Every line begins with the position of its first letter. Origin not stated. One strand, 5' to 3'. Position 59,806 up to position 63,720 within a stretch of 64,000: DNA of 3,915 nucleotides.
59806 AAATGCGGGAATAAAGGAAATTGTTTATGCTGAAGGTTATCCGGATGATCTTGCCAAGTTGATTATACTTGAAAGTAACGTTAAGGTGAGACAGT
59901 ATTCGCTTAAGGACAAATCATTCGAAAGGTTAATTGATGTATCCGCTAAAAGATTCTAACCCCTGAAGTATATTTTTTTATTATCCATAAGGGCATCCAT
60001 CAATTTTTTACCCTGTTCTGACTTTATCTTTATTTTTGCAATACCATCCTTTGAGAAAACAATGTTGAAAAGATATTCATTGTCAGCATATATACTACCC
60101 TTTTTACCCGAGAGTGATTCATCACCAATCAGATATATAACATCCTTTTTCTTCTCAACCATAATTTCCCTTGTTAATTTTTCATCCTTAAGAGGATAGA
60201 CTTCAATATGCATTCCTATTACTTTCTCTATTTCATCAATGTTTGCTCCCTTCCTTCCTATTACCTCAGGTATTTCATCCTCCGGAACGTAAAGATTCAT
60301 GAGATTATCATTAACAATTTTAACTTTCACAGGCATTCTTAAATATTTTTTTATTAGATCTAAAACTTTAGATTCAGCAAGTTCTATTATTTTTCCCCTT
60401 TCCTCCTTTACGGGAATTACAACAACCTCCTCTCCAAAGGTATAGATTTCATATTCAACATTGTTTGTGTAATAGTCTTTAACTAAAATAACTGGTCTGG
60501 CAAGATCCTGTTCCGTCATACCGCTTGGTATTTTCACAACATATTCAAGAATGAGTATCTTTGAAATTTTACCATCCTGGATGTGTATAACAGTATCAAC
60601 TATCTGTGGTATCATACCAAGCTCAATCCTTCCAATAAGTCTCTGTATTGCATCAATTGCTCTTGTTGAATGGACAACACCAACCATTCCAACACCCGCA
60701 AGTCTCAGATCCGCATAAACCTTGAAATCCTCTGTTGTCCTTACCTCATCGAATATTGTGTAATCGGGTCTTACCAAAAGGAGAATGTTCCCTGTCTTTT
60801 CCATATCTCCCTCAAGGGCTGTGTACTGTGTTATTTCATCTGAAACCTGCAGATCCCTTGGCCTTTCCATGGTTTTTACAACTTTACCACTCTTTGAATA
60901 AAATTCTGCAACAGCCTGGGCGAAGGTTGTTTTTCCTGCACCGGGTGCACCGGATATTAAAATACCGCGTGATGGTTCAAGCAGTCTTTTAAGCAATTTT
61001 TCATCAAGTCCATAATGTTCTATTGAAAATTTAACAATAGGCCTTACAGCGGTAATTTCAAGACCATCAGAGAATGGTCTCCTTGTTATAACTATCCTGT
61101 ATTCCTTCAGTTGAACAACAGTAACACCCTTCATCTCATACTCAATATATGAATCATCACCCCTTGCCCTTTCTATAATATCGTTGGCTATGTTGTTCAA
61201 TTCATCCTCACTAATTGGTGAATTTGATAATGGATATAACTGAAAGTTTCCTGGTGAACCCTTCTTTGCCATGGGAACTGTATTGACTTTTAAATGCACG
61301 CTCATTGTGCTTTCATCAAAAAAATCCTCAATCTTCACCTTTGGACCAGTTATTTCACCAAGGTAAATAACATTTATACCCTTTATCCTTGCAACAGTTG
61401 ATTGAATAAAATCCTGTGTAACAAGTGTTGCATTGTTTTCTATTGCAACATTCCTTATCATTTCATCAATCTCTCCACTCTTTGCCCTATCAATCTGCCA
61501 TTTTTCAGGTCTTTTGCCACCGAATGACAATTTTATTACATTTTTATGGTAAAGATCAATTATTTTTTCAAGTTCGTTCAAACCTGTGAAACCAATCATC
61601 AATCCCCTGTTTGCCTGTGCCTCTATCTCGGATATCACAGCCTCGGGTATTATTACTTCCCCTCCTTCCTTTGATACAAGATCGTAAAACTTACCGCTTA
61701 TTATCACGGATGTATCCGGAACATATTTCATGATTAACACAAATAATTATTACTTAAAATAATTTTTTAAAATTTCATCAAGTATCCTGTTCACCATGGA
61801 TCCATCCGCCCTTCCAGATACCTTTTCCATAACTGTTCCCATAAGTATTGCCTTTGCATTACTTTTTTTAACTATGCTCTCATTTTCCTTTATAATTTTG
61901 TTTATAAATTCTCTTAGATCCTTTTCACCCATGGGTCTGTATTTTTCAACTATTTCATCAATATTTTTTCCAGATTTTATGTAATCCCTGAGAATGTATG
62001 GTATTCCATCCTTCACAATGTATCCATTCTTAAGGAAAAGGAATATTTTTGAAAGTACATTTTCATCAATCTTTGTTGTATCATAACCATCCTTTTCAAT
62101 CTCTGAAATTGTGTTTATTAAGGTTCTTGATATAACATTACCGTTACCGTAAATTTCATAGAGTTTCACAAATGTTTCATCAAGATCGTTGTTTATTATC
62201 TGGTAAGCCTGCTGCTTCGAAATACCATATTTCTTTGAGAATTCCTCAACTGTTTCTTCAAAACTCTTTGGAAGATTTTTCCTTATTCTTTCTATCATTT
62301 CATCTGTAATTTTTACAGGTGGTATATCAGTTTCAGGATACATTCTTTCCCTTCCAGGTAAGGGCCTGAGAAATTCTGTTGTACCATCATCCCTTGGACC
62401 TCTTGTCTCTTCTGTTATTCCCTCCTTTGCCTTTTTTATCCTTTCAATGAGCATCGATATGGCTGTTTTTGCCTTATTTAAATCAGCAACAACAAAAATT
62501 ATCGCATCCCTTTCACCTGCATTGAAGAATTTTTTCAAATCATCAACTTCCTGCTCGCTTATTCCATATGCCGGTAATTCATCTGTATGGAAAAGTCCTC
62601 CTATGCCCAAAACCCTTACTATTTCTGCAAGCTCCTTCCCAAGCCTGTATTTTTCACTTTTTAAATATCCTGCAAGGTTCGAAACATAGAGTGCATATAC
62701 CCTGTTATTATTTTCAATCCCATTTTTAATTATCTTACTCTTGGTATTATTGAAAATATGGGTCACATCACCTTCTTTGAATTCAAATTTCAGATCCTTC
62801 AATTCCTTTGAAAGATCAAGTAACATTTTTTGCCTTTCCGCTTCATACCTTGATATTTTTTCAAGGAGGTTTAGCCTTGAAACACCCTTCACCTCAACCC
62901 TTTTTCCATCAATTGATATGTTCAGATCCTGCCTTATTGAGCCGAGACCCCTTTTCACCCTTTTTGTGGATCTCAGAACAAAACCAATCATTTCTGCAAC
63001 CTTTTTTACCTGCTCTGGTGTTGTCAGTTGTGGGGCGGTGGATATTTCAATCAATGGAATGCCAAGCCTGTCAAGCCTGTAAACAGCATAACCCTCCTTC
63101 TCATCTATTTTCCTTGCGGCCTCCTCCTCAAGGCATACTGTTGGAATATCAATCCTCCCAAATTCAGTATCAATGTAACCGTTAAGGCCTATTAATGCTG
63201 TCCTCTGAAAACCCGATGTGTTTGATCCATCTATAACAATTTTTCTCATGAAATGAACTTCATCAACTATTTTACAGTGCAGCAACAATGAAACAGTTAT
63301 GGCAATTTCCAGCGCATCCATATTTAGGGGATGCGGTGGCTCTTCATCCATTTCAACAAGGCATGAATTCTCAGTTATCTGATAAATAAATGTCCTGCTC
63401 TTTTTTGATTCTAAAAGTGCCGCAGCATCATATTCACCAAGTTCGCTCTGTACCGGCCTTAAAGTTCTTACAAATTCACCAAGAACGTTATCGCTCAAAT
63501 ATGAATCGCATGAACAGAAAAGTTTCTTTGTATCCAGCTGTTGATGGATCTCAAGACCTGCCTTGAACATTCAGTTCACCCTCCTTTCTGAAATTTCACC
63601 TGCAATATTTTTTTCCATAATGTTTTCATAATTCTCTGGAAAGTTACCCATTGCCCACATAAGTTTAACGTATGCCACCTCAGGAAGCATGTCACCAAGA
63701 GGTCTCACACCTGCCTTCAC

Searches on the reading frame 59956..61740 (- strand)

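Call 70: search_protein_families(library=pfam, proteins=[window:59956-61740:-], max_evalue=1e-8)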
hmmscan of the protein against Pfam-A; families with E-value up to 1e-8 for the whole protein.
window:59956-61740:- (594 aa): 1 family
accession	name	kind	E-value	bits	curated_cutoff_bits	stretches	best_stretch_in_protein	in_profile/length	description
PF00437.27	T2SSE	-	4.2e-09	36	24.9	1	237-369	118-256/370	Type II/IV secretion system protein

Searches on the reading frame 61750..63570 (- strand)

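Call 70: search_protein_families(library=pfam, proteins=[window:61750-63570:-], max_evalue=1e-8)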
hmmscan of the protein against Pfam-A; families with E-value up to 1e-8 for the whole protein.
window:61750-63570:- (606 aa): 2 families
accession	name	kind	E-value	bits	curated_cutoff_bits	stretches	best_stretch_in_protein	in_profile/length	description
PF02934.20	GatB_N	-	1.3e-57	195.6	23.4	1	3-427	2-277/277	GatB/GatE catalytic domain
PF02637.23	GatB_Yqey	-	2.1e-16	60.6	27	1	474-601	10-148/148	GatB domain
